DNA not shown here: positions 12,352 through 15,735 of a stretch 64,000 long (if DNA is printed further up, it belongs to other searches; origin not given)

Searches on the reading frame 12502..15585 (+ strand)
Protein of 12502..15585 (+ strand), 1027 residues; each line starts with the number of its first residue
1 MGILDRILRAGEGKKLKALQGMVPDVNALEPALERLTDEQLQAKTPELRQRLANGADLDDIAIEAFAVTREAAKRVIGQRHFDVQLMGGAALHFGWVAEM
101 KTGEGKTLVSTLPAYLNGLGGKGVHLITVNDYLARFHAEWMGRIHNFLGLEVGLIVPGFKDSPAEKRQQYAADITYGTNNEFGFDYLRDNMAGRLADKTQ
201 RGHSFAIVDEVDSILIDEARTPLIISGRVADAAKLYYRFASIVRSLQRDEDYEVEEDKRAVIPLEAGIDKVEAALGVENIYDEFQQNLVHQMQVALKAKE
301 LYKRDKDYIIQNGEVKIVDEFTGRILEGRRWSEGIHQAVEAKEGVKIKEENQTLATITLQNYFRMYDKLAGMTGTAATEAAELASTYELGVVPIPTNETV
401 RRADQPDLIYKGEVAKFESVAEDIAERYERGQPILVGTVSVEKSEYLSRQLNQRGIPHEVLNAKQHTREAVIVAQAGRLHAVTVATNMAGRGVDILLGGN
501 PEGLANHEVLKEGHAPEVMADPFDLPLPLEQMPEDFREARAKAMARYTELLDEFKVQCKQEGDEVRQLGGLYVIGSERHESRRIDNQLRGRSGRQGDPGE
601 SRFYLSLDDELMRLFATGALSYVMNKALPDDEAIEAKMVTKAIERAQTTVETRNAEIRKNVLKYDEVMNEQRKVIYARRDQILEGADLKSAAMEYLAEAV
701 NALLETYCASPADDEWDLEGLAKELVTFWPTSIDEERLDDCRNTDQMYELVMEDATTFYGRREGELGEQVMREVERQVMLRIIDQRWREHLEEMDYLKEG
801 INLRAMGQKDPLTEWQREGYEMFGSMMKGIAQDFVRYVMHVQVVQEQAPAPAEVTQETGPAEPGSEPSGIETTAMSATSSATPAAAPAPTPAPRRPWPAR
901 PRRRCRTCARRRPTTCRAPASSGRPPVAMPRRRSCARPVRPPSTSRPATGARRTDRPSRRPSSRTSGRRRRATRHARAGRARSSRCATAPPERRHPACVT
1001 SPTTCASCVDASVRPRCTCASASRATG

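Call 72: search_protein_families(library=ncbifam, proteins=[window:12502-15585:+], max_evalue=0.00001)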
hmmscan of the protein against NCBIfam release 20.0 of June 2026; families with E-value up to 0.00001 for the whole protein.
window:12502-15585:+ (1027 aa): 8 families
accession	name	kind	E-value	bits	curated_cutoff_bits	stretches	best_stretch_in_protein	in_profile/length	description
NF009538.1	PRK12904.1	equivalog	0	1158.4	814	1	3-843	1-813/814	preprotein translocase subunit SecA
TIGR00963.1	secA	equivalog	0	1085.5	800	1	26-830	1-787/787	preprotein translocase subunit SecA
NF006630.0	PRK09200.1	subfamily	7.5e-277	920.5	862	2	11-501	9-498/789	preprotein translocase subunit SecA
TIGR04397.1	SecA2_Bac_anthr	exception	1.7e-273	909.5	1085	2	8-501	5-496/774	accessory Sec system translocase SecA2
NF009536.0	PRK12901.1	equivalog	2.7e-247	823.8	1493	4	270-498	470-700/1118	preprotein translocase subunit SecA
TIGR03714.1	secA2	equivalog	9e-219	728.5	930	2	14-500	4-493/762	accessory Sec system translocase SecA2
NF012136.0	SecA2_Lm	equivalog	3.2e-195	650.4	1100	2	30-498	25-490/776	accessory Sec system translocase SecA2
TIGR04221.1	SecA2_Mycobac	equivalog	1.4e-188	628.6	725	3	6-503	7-497/762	accessory Sec system translocase SecA2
